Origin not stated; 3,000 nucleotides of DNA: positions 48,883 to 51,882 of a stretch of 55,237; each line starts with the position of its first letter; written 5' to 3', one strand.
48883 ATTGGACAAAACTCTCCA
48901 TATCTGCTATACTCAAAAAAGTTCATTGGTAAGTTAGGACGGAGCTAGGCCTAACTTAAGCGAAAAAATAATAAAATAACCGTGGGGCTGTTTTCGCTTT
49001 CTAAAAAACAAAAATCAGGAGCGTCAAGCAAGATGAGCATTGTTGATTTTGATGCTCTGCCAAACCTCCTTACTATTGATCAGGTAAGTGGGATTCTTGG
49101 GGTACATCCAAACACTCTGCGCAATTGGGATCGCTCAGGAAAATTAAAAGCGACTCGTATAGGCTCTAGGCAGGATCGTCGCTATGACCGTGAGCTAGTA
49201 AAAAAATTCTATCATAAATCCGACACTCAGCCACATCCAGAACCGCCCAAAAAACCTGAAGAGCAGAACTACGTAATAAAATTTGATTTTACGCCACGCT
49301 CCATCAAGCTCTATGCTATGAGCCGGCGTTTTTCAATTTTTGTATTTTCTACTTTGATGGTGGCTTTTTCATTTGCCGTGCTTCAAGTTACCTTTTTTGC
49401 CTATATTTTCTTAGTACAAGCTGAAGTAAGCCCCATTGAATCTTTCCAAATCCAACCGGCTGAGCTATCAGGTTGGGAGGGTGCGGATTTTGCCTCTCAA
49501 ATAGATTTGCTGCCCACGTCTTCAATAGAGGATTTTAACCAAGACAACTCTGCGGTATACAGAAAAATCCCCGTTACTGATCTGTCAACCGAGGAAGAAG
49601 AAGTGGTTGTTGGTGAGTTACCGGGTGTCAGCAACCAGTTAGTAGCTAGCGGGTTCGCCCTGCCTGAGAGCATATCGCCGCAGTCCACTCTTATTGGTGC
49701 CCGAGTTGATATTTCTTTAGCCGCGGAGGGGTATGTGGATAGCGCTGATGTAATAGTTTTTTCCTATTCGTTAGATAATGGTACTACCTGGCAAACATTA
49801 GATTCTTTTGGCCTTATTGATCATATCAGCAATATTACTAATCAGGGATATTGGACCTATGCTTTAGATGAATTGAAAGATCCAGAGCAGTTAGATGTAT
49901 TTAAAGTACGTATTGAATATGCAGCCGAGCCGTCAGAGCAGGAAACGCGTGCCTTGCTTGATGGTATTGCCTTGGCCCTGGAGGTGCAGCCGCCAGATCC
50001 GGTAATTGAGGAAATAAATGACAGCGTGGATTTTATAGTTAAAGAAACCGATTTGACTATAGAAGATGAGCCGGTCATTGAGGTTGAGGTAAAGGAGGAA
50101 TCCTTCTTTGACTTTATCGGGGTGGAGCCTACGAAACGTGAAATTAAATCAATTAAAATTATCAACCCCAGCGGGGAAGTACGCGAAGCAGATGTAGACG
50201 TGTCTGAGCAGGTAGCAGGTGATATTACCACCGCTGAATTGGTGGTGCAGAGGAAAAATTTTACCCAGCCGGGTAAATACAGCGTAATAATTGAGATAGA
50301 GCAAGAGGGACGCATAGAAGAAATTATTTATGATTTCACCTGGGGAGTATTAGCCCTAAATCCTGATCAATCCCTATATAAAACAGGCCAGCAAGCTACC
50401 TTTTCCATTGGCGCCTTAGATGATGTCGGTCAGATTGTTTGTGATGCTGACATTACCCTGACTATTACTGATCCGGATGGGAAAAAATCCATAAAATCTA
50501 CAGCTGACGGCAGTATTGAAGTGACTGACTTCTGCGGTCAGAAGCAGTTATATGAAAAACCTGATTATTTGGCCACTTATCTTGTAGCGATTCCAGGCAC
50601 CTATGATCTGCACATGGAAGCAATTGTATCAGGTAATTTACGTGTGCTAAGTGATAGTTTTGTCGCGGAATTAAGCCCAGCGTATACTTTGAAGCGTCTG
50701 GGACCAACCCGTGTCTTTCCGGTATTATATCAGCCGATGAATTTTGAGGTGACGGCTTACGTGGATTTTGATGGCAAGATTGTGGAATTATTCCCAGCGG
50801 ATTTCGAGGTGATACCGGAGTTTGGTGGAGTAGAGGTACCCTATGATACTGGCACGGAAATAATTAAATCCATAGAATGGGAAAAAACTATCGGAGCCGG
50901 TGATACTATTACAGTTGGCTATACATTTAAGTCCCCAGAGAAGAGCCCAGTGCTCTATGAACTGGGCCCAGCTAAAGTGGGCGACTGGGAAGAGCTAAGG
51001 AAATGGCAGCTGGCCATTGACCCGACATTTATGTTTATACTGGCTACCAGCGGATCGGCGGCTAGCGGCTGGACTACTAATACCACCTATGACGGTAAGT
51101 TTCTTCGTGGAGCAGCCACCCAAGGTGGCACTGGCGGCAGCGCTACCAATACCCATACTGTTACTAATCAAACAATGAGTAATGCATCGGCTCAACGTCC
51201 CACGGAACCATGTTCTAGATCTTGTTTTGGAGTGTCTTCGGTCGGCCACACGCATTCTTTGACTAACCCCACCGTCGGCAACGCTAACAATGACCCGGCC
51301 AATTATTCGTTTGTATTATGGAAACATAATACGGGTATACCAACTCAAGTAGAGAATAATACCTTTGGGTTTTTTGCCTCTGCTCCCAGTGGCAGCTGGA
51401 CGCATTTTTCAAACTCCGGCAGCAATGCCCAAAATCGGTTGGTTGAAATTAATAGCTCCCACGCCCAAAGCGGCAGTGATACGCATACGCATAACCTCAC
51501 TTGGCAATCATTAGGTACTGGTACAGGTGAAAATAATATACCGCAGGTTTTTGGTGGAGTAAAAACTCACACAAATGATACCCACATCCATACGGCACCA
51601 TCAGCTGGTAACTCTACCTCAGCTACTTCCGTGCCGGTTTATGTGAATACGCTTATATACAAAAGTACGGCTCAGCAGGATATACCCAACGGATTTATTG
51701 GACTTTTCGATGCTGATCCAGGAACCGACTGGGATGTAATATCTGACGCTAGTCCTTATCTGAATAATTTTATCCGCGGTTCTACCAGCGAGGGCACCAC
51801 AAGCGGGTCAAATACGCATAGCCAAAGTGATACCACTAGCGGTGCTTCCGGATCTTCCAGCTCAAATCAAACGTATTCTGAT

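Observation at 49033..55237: Giant ORF missing from the ORF track: HTH domain, one TM helix, then at least 1900 aa of predicted extracellular sequence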

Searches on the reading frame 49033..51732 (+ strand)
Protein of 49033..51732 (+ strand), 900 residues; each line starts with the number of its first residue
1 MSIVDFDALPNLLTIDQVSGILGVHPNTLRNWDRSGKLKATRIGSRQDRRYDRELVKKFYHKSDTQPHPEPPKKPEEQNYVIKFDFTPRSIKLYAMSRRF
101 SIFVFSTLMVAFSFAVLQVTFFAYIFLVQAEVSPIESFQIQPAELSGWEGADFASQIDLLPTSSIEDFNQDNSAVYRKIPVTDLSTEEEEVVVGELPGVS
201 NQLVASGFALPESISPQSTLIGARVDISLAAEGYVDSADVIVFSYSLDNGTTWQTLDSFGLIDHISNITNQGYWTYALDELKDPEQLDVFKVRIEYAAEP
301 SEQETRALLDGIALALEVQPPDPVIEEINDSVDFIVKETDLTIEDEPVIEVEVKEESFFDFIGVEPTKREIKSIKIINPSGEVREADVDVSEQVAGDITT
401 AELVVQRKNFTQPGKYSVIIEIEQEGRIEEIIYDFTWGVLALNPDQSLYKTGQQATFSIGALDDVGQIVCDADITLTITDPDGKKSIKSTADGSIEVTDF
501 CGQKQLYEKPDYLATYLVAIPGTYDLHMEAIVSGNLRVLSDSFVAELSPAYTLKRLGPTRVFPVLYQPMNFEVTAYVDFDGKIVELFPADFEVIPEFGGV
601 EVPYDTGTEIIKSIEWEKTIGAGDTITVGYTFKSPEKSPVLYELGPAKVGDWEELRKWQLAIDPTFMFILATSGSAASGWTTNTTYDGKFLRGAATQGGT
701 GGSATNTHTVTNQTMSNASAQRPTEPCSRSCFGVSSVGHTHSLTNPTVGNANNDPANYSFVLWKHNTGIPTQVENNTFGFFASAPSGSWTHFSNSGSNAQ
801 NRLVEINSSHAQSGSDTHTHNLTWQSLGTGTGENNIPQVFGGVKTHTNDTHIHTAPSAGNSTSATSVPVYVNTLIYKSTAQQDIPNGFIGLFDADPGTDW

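Call 25: search_protein_representatives(alignment_id=A1)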
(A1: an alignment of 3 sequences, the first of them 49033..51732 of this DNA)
Query: 3 sequences, 852 profile positions. Proteins with E-value up to 0.001 (for the whole library): 4100; up to 1e-10: 2001; up to 1e-30: 1370. The best 150 are listed.
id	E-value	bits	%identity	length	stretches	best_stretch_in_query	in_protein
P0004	0.0e+00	1145.0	-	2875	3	2-852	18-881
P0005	0.0e+00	1143.8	-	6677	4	181-852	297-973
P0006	0.0e+00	1119.6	-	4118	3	5-852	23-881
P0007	0.0e+00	1101.2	-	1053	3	172-852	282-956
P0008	2.8e-287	972.1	-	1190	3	211-852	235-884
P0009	4.0e-268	908.7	-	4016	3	7-852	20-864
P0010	6.2e-204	696.4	-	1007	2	200-695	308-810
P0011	6.6e-196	669.8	-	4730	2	237-743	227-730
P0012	7.9e-173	593.5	-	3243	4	240-852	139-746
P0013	3.9e-170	584.6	-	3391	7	359-744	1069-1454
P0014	4.6e-167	574.4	-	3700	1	4-758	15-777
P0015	9.5e-161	553.5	-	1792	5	448-852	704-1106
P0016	5.2e-160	551.1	-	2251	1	5-746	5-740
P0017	6.2e-156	537.6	-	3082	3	237-697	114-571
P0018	2.0e-142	492.9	-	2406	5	359-725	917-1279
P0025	4.2e-126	438.9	-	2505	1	120-722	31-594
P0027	1.3e-125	437.2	-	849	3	519-829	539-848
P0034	1.1e-115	404.4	-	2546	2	226-758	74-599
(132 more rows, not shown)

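Call 84: search_protein_families(library=pfam, proteins=[P0027], max_evalue=0.001)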
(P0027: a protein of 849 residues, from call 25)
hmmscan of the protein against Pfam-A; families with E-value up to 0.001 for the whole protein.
P0027 (849 aa): 2 families
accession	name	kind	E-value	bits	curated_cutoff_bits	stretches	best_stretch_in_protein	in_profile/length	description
PF12728.13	HTH_17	-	0.00026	21.6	27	1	16-61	5-48/51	Helix-turn-helix domain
PF01835.25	MG2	-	0.00069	20.4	32.8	0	476-523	7-53/96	MG2 domain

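Call 93: find_encoding_contigs(protein=P0012, flank=3000, max_places=2)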
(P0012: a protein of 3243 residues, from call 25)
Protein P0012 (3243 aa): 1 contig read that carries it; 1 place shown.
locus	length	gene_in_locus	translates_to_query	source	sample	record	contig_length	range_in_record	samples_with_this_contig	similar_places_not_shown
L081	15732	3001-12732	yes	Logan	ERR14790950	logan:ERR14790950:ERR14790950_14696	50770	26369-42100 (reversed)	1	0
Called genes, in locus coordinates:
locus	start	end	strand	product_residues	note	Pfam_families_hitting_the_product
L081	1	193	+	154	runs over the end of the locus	PF13484:Fer4_16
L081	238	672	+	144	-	PF00293:NUDIX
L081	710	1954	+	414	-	PF22807:TrAA12, PF24684:Vgb_lyase (faint), PF07995:GSDH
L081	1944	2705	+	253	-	PF12705:PDDEXK_1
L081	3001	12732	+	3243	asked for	-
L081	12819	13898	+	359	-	-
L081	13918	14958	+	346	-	-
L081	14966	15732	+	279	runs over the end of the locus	PF17936:Big_6 (weak), PF19077:Big_13 (weak), PF00404:Dockerin_1 (weak)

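Call 94: find_encoding_contigs(protein=P0025, flank=3000, max_places=2)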
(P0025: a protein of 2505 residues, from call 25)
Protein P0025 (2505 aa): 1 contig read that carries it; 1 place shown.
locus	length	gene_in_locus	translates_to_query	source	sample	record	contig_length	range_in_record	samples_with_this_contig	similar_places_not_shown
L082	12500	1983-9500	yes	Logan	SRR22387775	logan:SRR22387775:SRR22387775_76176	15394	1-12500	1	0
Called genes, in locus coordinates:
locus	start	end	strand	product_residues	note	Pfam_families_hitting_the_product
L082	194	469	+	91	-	PF00216:Bac_DNA_binding, PF18291:HU-HIG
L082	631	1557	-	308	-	PF00534:Glycos_transf_1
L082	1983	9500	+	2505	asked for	PF01835:MG2 (weak), PF18027:Pepdidase_M14_N, PF00246:Peptidase_M14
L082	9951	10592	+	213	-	-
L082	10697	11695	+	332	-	-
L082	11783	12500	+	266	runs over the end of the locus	PF17936:Big_6 (faint), PF07495:Y_Y_Y (faint), PF19077:Big_13 (weak), PF00404:Dockerin_1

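Call 95: find_encoding_contigs(protein=P0034, flank=3000, max_places=2)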
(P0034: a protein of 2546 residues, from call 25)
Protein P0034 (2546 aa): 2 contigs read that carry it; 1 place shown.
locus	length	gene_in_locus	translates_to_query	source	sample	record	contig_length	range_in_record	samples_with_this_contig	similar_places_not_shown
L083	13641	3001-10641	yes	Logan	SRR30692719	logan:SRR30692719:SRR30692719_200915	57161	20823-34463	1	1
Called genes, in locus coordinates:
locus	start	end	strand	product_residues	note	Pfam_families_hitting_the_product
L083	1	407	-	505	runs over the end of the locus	PF04932:Wzy_C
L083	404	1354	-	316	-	PF13489:Methyltransf_23 (weak), PF01209:Ubie_methyltran, PF13847:Methyltransf_31, PF08241:Methyltransf_11, PF08242:Methyltransf_12, PF13649:Methyltransf_25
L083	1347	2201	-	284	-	PF00535:Glycos_transf_2, PF13641:Glyco_tranf_2_3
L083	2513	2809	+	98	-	PF04480:DUF559, PF18741:MTES_1575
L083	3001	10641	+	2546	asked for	PF01835:MG2 (faint)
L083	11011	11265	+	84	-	-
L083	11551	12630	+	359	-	-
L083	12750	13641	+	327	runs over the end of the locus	-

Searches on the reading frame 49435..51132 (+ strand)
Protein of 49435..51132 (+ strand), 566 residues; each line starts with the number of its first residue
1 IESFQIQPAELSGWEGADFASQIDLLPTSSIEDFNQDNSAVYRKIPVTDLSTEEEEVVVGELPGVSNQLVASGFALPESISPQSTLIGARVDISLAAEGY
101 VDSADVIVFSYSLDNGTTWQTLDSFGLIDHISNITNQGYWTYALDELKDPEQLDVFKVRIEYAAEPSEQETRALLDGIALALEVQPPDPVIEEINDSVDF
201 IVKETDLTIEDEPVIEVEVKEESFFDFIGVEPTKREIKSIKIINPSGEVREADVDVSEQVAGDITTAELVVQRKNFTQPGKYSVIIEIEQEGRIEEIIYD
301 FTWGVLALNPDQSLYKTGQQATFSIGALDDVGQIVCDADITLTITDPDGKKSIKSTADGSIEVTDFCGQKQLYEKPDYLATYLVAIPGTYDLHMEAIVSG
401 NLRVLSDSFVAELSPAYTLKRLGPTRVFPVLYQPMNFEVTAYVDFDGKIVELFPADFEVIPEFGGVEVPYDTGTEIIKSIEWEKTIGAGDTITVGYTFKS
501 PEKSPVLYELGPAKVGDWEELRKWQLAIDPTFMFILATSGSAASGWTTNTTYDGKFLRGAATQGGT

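Call 49: predict_structure(alignment_id=A3)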
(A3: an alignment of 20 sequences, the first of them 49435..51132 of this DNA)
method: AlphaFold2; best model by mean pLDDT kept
length: 566 residues; sequences in the alignment: 20
mean_pLDDT: 84.2   pTM: 0.62
mean pLDDT of the five models: 84.2, 83.5, 82.4, 82.4, 82.3
residues with pLDDT >= 90: 271; 70-90: 226; 50-70: 23; < 50: 46
segments of 3 or more residues with pLDDT < 50: 50-60, 532-539, 541-566
pLDDT, mean of each block of 10 residues (from residue 1): 92 93 93 93 72 44 76 87 84 93 90 95 91 90 90 92 84 94 85 79 66 87 81 91 91 93 91 86 92 88 87 93 90 86 98 97 85 83 97 90 89 92 78 89 93 87 92 83 94 91 72 85 74 46 45 41 38
secondary structure, 60 per line:
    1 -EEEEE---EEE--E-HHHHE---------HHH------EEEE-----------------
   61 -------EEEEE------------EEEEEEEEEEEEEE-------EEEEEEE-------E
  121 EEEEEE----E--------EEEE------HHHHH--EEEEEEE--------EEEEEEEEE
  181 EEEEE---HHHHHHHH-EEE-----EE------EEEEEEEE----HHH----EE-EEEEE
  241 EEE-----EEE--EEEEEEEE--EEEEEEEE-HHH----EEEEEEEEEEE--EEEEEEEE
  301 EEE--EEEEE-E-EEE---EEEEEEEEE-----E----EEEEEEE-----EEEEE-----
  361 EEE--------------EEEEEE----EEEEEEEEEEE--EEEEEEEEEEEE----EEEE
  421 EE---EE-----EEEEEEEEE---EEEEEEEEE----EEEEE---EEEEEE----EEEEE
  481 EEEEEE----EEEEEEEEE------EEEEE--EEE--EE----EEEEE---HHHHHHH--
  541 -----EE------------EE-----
elements in order: E2-6 E10-12 H17-20 E40-43 E68-72 E85-98 E106-112 E120-126 E140-143 H150-154 E157-163 E172-185 H189-196 E198-200 E214-221 E236-243 E249-251 E254-261 E264-271 E280-290 E293-303 E306-310 E314-316 E320-328 E339-345 E351-355 E361-363 E378-383 E388-398 E401-412 E417-422 E433-441 E445-453 E458-462 E466-471 E476-486 E491-499 E506-510 E513-515 E524-528 H532-538

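Call 54: fold_search(model_id=the predicted structure, library=pdb)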
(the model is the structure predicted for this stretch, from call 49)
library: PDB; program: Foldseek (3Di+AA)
matches with E <= 10: 1907; with E <= 0.001: 283
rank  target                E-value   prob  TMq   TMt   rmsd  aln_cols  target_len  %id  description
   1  8cml_E                1.3e-08  1.00  0.21  0.19  26.5       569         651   10  Cryo-EM structure of complement C5 in complex with nanobodies UNbC5-1 and UNbC5-2 (released 2023-09-27)
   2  5i5k_A                2.5e-08  1.00  0.15  0.06  27.4       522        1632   13  Structure of complement C5 in complex with eculizumab (released 2016-03-16)
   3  8ayh_B                3.1e-08  1.00  0.17  0.11  34.6       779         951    8  Structure of Complement C5 in Complex with small molecule inhibitor and CVF (released 2022-12-21)
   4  5a42                  3.4e-08  1.00  0.16  0.07  30.4       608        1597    9  Cryo-EM single particle 3D reconstruction of the native conformation of E. coli alpha-2-macroglobulin (ECAM) (released 2015-07-29)
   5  5i5k_B                4.4e-08  1.00  0.15  0.06  27.6       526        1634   11  Structure of complement C5 in complex with eculizumab (released 2016-03-16)
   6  8uin_G                7.3e-08  1.00  0.15  0.14  25.8       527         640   10  Structure of the C3bBb-albicin complex (released 2024-05-08)
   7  8ayh_C                7.7e-08  1.00  0.14  0.12  28.0       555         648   12  Structure of Complement C5 in Complex with small molecule inhibitor and CVF (released 2022-12-21)
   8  8b0g_A                8.1e-08  1.00  0.14  0.08  27.3       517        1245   12  2C9, C5b9-CD59 structure (released 2023-02-22)
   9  8coe_C                1.3e-07  1.00  0.15  0.14  28.9       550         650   12  complement C5 in complex with the LCP0195 nanobody (released 2024-01-03)
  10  3l5n_A                1.3e-07  1.00  0.14  0.13  26.5       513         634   10  Staphylococcal Complement Inhibitor (SCIN) in complex with Human Complement Component C3b (released 2010-08-04)
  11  4ziq                  1.4e-07  1.00  0.15  0.07  28.3       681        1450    9  Crystal structure of trypsin activated alpha-2-macroglobulin from Escherichia coli. (released 2015-06-10)
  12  6rqj_B                1.5e-07  1.00  0.15  0.13  28.5       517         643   12  Structure of human complement C5 complexed with tick inhibitors OmCI, RaCI1 and CirpT1 (released 2020-01-08)
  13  6h03_A                1.6e-07  1.00  0.17  0.09  29.7       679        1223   10  OPEN CONFORMATION OF THE MEMBRANE ATTACK COMPLEX (released 2018-12-19)
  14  7q60                  1.7e-07  1.00  0.15  0.08  28.1       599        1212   10  Structure of TEV cleaved A2ML1 (A2ML1-TE) (released 2022-04-20)
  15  9fx3_A                1.8e-07  1.00  0.15  0.08  26.7       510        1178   11  Structure of active human CD109 (released 2025-03-19)
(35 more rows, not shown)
